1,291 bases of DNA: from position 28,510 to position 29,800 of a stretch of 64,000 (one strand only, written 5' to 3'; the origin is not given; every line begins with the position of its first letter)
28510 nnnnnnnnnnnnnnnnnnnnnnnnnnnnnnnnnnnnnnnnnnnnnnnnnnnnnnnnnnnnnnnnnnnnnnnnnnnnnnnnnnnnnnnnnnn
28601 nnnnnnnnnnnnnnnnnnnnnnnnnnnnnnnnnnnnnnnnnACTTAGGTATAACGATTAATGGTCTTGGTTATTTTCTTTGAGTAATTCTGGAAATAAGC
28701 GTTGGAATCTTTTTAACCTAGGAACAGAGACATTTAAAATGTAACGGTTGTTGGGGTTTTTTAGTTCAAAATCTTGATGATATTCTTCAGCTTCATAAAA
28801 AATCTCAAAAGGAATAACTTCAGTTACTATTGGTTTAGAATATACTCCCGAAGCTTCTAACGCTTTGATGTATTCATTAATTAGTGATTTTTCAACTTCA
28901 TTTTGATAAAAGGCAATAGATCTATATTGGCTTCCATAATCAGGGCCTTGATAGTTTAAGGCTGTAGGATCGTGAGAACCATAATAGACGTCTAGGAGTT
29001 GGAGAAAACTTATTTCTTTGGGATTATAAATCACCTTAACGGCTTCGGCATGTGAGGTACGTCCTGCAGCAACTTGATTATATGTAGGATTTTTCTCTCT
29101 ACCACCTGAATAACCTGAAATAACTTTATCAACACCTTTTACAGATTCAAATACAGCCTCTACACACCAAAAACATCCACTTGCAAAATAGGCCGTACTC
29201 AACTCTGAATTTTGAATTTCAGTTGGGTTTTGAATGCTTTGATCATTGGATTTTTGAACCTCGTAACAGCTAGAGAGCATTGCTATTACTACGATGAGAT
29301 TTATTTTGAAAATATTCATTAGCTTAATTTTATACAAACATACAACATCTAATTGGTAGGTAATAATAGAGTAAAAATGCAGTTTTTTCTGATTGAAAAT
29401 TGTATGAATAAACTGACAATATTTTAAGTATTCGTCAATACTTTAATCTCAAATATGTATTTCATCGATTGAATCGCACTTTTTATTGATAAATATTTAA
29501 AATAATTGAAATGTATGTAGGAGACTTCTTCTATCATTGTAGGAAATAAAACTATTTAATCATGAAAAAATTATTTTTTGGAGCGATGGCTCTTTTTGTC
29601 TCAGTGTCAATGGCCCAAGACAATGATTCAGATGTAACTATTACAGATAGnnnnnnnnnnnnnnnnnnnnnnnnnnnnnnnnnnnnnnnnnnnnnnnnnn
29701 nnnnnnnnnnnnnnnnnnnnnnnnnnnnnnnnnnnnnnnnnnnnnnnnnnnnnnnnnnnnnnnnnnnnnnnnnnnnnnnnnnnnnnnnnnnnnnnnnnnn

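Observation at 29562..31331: Giant curlin-like protein: about 23.5 tandem strand-turn-strand repeats behind a Sec signal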

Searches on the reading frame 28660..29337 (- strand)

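Call 8: search_protein_families(library=pfam, proteins=[window:28660-29337:-], max_evalue=0.001)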
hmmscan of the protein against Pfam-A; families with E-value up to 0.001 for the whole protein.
window:28660-29337:- (226 aa): 1 family
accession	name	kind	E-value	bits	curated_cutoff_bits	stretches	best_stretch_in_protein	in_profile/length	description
PF01625.27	PMSR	-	5.2e-59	199.3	23.7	1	48-199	1-151/153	Peptide methionine sulfoxide reductase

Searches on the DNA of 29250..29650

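Call 36: search_rna_families(source=window, start=29250, end=29650, threshold=evalue, max_evalue=1)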
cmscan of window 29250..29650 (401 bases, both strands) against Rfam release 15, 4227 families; matches with E-value up to 1: 0.
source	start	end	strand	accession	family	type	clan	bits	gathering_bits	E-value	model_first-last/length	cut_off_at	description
